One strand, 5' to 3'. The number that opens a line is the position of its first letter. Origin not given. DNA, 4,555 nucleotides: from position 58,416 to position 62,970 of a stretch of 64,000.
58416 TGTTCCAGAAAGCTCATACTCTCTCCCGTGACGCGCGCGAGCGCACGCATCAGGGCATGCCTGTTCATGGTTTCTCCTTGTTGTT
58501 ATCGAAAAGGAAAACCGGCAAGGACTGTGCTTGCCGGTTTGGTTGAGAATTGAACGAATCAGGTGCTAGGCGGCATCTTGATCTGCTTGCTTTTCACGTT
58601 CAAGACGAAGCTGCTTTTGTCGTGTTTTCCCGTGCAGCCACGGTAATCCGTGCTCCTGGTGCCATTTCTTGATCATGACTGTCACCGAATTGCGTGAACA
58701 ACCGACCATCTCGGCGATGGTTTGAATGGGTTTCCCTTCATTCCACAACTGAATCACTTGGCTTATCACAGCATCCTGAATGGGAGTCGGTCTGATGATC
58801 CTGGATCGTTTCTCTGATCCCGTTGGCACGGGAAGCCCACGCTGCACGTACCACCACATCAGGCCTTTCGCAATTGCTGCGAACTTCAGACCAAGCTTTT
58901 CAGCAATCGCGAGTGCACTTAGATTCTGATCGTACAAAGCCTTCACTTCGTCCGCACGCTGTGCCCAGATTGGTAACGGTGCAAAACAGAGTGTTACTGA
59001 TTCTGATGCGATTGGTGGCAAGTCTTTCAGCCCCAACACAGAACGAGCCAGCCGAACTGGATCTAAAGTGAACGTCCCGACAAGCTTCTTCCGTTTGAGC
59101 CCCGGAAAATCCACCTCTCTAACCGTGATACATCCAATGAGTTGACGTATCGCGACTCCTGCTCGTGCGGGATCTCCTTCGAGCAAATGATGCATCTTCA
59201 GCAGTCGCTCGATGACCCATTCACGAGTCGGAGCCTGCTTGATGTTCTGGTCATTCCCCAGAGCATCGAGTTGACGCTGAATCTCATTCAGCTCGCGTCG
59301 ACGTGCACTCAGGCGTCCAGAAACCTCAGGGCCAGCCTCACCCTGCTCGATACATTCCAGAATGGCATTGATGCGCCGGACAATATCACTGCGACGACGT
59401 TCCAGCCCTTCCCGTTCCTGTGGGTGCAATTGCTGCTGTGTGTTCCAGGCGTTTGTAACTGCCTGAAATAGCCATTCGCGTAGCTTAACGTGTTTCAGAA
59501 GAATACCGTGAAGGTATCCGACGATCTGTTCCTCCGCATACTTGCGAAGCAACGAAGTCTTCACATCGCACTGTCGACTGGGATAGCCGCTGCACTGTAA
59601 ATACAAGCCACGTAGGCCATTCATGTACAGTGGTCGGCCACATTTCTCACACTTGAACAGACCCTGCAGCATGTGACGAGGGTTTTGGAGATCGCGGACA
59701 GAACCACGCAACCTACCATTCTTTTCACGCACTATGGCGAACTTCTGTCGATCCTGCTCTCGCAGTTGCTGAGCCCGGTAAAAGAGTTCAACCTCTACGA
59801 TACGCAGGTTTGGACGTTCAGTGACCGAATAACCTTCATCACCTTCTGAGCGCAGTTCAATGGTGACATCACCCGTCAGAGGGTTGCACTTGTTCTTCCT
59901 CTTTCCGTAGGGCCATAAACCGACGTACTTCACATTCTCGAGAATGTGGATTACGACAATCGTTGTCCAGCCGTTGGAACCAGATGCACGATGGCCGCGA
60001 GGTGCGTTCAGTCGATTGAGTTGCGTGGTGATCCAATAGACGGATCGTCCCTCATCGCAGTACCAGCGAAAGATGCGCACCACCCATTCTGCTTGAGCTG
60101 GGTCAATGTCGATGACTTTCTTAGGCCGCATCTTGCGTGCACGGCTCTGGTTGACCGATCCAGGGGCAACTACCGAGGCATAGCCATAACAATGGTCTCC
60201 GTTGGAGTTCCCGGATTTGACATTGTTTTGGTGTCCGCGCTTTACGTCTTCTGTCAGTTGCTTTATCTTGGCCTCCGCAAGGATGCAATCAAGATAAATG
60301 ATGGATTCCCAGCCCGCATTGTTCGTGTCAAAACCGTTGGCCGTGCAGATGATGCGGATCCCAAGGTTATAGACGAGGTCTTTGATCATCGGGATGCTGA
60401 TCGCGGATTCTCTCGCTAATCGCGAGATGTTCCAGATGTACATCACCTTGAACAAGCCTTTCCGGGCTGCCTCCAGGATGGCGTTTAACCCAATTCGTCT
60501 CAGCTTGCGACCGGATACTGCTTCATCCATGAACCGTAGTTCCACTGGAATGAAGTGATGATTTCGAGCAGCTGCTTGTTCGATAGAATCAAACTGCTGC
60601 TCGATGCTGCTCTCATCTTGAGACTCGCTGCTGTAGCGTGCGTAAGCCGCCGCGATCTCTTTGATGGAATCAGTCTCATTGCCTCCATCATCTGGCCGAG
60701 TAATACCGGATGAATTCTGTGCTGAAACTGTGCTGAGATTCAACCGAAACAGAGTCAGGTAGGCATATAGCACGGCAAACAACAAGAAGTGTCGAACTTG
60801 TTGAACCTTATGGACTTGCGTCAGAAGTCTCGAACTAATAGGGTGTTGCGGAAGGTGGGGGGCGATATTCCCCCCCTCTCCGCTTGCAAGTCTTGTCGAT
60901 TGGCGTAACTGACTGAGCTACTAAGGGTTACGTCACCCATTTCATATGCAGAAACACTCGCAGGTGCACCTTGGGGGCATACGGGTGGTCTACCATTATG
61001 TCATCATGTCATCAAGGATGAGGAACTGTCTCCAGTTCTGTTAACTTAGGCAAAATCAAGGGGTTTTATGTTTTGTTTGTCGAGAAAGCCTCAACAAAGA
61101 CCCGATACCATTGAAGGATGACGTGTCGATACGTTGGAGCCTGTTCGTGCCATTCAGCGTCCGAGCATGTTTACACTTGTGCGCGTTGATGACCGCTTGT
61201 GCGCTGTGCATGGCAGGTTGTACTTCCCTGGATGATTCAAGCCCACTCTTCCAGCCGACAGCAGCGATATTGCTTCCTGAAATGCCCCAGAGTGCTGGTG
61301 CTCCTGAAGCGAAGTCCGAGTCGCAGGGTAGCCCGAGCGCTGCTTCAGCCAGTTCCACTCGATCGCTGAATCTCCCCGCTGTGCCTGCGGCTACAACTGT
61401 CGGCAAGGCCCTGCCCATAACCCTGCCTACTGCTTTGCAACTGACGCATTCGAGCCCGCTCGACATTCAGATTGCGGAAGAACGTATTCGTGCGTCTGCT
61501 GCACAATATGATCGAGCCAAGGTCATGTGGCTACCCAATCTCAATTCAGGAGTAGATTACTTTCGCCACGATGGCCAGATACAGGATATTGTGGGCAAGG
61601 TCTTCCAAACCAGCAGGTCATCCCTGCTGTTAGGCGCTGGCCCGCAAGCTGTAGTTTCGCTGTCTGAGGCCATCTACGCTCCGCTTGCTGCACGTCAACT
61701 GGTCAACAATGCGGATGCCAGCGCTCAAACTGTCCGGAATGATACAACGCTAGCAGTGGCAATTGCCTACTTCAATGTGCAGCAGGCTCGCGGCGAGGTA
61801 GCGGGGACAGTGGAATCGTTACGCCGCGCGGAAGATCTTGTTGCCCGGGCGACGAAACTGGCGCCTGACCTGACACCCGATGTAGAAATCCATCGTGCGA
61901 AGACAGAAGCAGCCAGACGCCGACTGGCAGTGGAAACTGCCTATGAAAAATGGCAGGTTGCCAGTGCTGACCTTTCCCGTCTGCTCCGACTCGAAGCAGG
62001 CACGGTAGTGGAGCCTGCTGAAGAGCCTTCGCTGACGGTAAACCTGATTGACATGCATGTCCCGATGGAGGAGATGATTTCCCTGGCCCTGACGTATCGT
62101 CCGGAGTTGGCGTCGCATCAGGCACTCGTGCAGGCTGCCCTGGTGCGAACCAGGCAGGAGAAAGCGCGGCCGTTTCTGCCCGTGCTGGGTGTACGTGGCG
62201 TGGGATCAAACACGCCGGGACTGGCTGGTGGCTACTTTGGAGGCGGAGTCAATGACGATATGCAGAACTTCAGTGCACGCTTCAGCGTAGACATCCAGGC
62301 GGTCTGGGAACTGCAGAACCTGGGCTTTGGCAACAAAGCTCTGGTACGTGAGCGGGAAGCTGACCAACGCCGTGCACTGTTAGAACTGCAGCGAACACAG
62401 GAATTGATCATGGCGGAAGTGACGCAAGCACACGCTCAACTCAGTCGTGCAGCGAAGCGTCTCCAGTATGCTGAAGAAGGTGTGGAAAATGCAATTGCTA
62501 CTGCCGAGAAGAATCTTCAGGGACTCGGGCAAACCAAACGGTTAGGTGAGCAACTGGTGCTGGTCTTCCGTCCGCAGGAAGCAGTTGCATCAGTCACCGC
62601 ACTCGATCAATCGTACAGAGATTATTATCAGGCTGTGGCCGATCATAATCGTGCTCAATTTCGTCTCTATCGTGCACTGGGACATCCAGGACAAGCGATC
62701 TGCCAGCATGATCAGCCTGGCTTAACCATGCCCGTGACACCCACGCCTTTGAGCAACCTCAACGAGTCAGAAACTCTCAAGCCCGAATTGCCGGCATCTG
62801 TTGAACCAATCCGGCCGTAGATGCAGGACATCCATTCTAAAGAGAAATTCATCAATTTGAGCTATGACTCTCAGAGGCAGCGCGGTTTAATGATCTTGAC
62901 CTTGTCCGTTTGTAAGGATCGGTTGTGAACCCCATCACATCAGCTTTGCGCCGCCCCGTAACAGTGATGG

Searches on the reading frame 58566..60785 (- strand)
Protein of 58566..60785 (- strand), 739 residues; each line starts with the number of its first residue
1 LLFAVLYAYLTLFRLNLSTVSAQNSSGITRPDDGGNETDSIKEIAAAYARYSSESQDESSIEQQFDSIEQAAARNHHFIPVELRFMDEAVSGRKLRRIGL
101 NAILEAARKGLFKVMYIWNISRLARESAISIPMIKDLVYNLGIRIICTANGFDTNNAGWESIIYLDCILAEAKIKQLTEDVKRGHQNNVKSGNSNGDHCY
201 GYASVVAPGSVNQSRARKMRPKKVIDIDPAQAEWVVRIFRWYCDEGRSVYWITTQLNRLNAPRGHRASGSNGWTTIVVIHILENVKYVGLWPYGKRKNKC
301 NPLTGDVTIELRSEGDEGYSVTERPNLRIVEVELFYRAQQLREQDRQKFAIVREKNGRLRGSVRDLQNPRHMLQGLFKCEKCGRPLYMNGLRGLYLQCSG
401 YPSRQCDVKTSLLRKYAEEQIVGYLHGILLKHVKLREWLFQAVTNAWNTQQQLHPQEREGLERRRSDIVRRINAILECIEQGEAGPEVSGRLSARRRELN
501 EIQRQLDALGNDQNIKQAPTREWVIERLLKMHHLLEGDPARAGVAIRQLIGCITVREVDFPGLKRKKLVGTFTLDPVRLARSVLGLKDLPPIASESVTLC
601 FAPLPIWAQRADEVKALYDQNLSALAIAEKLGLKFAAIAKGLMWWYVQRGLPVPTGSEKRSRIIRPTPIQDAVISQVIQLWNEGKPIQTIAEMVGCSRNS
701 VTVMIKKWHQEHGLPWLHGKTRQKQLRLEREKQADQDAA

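Call 4: search_protein_families(library=pfam, proteins=[window:58566-60785:-], max_evalue=0.01)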
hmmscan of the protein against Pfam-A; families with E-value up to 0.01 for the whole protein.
window:58566-60785:- (739 aa): 7 families
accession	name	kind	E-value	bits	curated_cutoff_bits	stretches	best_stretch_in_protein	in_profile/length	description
PF00239.26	Resolvase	-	2.3e-21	76.9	23.3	1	45-193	1-144/145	Resolvase, N terminal domain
PF07508.19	Recombinase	-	2.4e-13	50.7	21.1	1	229-344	1-101/102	Recombinase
PF13384.12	HTH_23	-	8.3e-08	32.3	24.6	1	676-714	9-46/50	Homeodomain-like domain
PF02796.21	HTH_7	-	1.9e-06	28.3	23.8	1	665-701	2-38/45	Helix-turn-helix domain of resolvase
PF13408.12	Zn_ribbon_recom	-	3.2e-05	24.6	25.3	1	372-425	1-57/58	Recombinase zinc beta ribbon domain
PF13936.12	HTH_38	-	0.0056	16.8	27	0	679-701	15-37/44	Helix-turn-helix domain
PF13518.12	HTH_28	-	0.0067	16.9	25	0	676-712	4-39/52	Helix-turn-helix domain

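Call 60: find_homologous_proteins(query=window:58566-60785:-, max_evalue=1e-60)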
Query window:58566-60785:- (739 aa): 49 proteins with E <= 1e-60 among 8000 candidates.
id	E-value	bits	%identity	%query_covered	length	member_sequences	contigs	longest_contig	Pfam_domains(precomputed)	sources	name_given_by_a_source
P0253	0.0e+0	1686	100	99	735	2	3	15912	PF07508.20,PF00239.27,PF13384.13,PF02796.22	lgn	-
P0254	0.0e+0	1065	66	98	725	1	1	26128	PF07508.20,PF00239.27,PF13518.13,PF13408.13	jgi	jgi:DNA invertase Pin-like site-specific DNA recombinase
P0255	0.0e+0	1040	62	100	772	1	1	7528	PF07508.20,PF00239.27,PF13384.13,PF13408.13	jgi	-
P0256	1.3e-294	998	59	100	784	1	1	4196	PF07508.20,PF00239.27,PF13384.13,PF13518.13,PF02796.22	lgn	-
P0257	2.4e-221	755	48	99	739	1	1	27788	PF07508.20,PF00239.27,PF13384.13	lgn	-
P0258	1.3e-218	746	49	100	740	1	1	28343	PF07508.20,PF00239.27,PF13384.13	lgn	-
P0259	3.6e-142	494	39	96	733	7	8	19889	PF07508.20,PF00239.27,PF13384.13,PF13408.13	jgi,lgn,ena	-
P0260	5.4e-142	493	39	93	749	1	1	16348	PF07508.20,PF00239.27,PF13384.13,PF13408.13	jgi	jgi:DNA invertase Pin-like site-specific DNA recombinase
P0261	1.1e-139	485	36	97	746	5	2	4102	PF07508.20,PF00239.27,PF13384.13,PF13408.13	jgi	-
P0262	1.5e-138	482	39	91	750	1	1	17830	PF07508.20,PF00239.27,PF13408.13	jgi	jgi:DNA invertase Pin-like site-specific DNA recombinase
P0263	3.3e-137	477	38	95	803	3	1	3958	PF07508.20,PF00239.27,PF13384.13,PF13408.13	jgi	-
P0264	2.4e-136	474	38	93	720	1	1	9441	PF07508.20,PF00239.27,PF13384.13,PF13408.13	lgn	-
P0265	2.9e-136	474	38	91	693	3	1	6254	PF07508.20,PF00239.27,PF13384.13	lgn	-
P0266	3.2e-136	474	38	94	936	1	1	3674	PF07508.20,PF00239.27,PF13384.13,PF13408.13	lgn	-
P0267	3.9e-135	470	38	99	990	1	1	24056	PF07508.20,PF00239.27,PF13408.13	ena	-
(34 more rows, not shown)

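Call 61: find_encoding_contigs(protein=P0254, flank=8000, max_places=1)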
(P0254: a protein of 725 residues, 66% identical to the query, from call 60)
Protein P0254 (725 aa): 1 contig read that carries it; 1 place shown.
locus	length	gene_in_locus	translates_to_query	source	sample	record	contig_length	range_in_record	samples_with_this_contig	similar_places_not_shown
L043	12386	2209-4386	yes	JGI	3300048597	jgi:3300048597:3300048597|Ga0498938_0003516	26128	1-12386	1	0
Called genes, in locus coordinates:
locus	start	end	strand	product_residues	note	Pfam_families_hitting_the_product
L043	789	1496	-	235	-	-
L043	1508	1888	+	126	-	PF00589:Phage_integrase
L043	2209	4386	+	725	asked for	PF00239:Resolvase, PF07508:Recombinase, PF13408:Zn_ribbon_recom (weak), PF13518:HTH_28 (faint)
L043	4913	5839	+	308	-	PF00078:RVT_1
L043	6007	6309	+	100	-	-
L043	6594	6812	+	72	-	-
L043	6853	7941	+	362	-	-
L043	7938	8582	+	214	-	-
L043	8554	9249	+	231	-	PF00899:ThiF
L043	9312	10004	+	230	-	PF17338:GP88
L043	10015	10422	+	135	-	-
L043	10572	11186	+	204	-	-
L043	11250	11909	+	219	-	PF00899:ThiF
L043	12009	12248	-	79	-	PF13744:HTH_37 (weak), PF13560:HTH_31, PF12844:HTH_19 (weak), PF01381:HTH_3, PF13443:HTH_26 (weak)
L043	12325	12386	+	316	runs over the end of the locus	PF14237:GYF_2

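Call 62: find_encoding_contigs(protein=P0255, flank=8000, max_places=1)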
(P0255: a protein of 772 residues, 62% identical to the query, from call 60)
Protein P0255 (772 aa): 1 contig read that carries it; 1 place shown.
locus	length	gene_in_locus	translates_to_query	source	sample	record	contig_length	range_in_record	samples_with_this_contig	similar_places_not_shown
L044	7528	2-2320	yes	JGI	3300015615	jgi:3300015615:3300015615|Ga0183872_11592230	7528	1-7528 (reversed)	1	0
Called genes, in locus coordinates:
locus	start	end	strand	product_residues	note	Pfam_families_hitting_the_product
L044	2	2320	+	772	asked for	PF00239:Resolvase, PF07508:Recombinase, PF13408:Zn_ribbon_recom, PF13384:HTH_23 (faint)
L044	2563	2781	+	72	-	-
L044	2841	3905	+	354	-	-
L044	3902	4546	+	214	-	-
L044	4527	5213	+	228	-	PF00899:ThiF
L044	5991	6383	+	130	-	-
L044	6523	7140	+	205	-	-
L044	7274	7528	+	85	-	?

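Call 63: find_encoding_contigs(protein=P0259, flank=8000, max_places=2)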
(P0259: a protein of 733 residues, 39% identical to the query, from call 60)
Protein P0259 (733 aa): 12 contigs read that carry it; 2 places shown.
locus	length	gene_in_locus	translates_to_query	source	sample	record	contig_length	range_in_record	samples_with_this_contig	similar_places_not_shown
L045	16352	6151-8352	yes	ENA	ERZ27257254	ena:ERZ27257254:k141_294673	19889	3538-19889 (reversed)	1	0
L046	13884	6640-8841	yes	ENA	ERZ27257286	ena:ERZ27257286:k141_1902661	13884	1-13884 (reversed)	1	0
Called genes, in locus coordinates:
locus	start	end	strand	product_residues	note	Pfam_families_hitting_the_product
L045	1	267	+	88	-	?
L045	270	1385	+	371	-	PF15902:Sortilin-Vps10 (weak)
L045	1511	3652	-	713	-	PF04542:Sigma70_r2, PF04545:Sigma70_r4 (weak), PF08281:Sigma70_r4_2, PF25917:BSH_RND, PF25973:BSH_CzcB (faint), PF25954:Beta-barrel_RND_2, PF25989:YknX_C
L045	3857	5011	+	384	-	-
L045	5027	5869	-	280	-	-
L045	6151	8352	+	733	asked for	PF00239:Resolvase, PF07508:Recombinase, PF13408:Zn_ribbon_recom (faint), PF13384:HTH_23 (weak)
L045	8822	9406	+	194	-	-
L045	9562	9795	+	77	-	-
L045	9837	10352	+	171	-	-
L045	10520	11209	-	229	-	-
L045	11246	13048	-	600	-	PF13844:Glyco_transf_41 (faint)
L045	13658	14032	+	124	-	-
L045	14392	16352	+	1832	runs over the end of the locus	?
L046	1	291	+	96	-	?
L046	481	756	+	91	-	PF02597:ThiS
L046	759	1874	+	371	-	PF15902:Sortilin-Vps10 (weak)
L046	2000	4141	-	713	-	PF04542:Sigma70_r2, PF04545:Sigma70_r4 (weak), PF08281:Sigma70_r4_2, PF25917:BSH_RND, PF25973:BSH_CzcB (faint), PF25954:Beta-barrel_RND_2, PF25989:YknX_C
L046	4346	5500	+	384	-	-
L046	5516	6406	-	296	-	-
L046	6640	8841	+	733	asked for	PF00239:Resolvase, PF07508:Recombinase, PF13408:Zn_ribbon_recom (faint), PF13384:HTH_23 (weak)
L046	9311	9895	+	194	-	-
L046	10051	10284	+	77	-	-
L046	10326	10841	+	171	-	-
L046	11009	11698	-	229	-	-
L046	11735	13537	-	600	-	PF13844:Glyco_transf_41 (faint)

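Call 64: find_encoding_contigs(protein=P0260, flank=8000, max_places=1)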
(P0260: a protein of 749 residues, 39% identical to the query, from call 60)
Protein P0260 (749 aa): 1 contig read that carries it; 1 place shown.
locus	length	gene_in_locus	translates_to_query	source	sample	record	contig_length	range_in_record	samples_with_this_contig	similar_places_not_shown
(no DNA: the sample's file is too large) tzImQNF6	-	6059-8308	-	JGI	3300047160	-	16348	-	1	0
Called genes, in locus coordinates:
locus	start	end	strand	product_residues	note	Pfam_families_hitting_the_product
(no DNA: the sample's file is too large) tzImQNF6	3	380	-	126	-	?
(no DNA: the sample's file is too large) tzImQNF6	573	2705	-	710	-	PF00141:peroxidase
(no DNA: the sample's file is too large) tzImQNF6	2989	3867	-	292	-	PF00196:GerE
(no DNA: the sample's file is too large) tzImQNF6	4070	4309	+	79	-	-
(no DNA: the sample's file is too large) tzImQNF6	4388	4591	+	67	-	-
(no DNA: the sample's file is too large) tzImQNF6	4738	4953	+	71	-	-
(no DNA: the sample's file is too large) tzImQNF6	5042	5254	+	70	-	-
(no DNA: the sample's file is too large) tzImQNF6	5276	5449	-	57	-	-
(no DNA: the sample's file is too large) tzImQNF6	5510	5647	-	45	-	-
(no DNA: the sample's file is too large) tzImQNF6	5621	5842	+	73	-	-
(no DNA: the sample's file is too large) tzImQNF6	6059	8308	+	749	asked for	PF00239:Resolvase, PF07508:Recombinase, PF13408:Zn_ribbon_recom (weak), PF13384:HTH_23 (faint)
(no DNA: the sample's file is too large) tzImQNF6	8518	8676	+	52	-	-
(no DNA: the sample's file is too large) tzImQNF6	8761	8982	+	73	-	-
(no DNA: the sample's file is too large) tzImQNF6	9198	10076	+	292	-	-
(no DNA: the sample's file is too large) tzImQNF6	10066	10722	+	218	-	-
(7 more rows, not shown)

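Call 93: search_protein_families(library=phrogs, proteins=[window:58566-60785:-], max_evalue=0.001)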
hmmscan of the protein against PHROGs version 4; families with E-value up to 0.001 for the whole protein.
window:58566-60785:- (739 aa): 4 families
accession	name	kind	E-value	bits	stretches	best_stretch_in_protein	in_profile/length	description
phrog_95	-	integration and excision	4.5e-69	234.7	1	38-567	83-567/651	integrase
phrog_125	-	DNA, RNA and nucleotide metabolism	1.7e-20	74.6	1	41-215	18-168/254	DNA invertase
phrog_16311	-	unknown function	6.3e-06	27.4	1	671-730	7-64/151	-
phrog_3855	-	DNA, RNA and nucleotide metabolism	4.3e-05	24.9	0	669-709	64-104/115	HTH DNA binding protein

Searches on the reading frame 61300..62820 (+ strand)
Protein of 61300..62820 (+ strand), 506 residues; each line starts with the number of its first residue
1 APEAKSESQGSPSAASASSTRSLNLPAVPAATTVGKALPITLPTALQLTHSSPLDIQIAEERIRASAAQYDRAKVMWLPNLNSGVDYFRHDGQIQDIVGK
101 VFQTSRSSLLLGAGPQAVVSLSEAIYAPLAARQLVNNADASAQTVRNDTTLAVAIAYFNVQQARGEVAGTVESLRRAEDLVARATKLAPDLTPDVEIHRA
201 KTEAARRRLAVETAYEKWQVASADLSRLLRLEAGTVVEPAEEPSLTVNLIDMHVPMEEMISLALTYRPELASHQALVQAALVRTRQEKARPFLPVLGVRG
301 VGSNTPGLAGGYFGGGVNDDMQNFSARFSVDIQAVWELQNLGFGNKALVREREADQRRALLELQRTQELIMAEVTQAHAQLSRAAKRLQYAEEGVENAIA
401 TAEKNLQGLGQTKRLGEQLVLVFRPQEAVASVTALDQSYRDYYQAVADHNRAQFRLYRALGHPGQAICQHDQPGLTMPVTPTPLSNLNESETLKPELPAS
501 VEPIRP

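Call 99: find_related_loci(query=window:61300-62820:+, collection=metagenome_contigs, flank=9000)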
Query window:61300-62820:+ (506 aa) in metagenome_contigs; peptide patterns used: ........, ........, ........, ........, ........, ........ (x = any residue, [..] = any of these).
67 stretches matched a pattern; 29 encode a relative of the query (tblastn E <= 1e-3); 29 distinct loci.
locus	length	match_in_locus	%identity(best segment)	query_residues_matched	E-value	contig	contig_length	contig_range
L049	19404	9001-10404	72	35-503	0e+0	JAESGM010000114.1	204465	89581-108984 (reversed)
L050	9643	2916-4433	68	2-504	0e+0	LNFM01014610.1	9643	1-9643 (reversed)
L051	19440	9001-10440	71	23-502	0e+0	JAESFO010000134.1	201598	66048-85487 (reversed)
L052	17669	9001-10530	68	2-506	0e+0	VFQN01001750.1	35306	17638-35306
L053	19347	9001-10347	74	35-483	0e+0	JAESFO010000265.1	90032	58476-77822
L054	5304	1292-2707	68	22-496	0e+0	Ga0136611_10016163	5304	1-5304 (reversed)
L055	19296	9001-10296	72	38-469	0e+0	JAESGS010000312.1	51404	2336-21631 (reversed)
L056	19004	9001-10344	67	24-473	0e+0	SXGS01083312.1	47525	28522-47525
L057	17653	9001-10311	66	25-461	0e+0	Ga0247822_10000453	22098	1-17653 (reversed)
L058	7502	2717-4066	54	25-470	1e-155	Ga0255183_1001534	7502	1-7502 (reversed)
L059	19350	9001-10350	54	25-470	2e-155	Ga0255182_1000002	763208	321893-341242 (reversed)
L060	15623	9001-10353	51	24-470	7e-151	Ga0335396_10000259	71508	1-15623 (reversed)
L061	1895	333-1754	53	35-495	4e-163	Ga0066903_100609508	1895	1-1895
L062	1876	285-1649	55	35-485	3e-162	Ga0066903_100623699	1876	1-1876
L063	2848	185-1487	56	38-469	2e-146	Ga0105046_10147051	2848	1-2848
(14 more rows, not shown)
